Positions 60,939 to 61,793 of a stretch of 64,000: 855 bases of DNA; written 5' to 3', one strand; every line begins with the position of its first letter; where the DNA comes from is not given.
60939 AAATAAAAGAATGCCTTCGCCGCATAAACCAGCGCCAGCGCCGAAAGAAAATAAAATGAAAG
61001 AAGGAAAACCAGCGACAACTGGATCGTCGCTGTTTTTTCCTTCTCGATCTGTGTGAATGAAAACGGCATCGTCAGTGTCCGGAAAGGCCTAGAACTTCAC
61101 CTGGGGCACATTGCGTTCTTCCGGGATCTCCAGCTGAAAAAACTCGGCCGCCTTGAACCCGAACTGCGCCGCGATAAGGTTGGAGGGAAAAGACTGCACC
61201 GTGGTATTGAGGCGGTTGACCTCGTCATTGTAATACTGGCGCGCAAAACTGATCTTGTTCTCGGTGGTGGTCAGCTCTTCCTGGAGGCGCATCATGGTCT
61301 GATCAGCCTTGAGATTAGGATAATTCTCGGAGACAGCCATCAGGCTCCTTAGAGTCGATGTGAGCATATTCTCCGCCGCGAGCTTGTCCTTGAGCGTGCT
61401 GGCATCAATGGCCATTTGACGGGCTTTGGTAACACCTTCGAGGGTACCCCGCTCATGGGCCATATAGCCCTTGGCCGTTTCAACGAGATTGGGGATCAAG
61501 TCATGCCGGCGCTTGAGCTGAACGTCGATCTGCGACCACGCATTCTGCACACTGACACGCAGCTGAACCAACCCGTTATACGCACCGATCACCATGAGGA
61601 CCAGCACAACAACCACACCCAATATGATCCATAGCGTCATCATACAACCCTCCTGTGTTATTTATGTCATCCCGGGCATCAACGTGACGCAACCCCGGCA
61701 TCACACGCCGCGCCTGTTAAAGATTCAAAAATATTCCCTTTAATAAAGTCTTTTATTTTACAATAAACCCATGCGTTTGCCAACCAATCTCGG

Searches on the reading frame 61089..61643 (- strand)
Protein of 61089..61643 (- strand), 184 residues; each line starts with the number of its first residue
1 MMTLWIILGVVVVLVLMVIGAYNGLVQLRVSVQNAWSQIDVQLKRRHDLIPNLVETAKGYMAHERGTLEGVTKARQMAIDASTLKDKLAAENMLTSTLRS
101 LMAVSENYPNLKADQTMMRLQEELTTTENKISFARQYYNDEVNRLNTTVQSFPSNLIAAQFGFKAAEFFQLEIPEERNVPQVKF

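Call 63: find_encoding_contigs(protein=window:61089-61643:-, flank=10000, max_places=4)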
Protein window:61089-61643:- (184 aa): 17 contigs read that carry it; 4 places shown.
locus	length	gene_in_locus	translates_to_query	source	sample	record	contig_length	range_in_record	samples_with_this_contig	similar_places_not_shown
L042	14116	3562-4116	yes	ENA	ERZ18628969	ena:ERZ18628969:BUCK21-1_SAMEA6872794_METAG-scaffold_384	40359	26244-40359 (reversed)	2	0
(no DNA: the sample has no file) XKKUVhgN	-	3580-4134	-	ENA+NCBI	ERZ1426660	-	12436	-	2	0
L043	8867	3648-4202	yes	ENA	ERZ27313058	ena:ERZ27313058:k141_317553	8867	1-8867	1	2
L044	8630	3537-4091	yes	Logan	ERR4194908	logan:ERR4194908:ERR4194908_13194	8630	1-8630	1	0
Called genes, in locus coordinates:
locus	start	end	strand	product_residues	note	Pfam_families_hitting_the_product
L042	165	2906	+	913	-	PF00515:TPR_1 (faint), PF07719:TPR_2 (faint), PF13414:TPR_11 (faint), PF13431:TPR_17 (faint), PF13432:TPR_16 (faint), PF14559:TPR_19 (faint)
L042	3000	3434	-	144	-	-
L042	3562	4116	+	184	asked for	PF04011:LemA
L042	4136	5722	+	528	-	PF01435:Peptidase_M48, PF13453:Zn_ribbon_TFIIB (faint)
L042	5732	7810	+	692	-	PF17191:RecG_wedge, PF01336:tRNA_anti-codon (weak), PF04851:ResIII, PF00270:DEAD, PF00271:Helicase_C, PF22590:Cas3-like_C_2 (weak), PF19833:RecG_dom3_C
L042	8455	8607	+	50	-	-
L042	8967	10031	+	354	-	PF00224:PK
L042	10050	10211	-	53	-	-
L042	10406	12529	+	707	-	PF16927:HisKA_7TM, PF13185:GAF_2 (weak), PF13492:GAF_3 (weak), PF00512:HisKA (weak), PF02518:HATPase_c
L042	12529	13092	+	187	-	PF03602:Cons_hypoth95, PF05175:MTS (weak)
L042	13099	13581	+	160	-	PF01467:CTP_transf_like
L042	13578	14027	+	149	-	PF02620:YceD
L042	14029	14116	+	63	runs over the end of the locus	PF01783:Ribosomal_L32p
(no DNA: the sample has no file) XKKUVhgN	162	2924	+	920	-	PF00515:TPR_1 (faint), PF07719:TPR_2 (faint), PF13414:TPR_11 (faint), PF13432:TPR_16 (faint), PF14559:TPR_19 (faint), PF13431:TPR_17 (faint)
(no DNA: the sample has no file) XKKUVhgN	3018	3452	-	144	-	-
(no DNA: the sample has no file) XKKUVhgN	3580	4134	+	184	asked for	PF04011:LemA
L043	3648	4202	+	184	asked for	PF04011:LemA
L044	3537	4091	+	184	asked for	PF04011:LemA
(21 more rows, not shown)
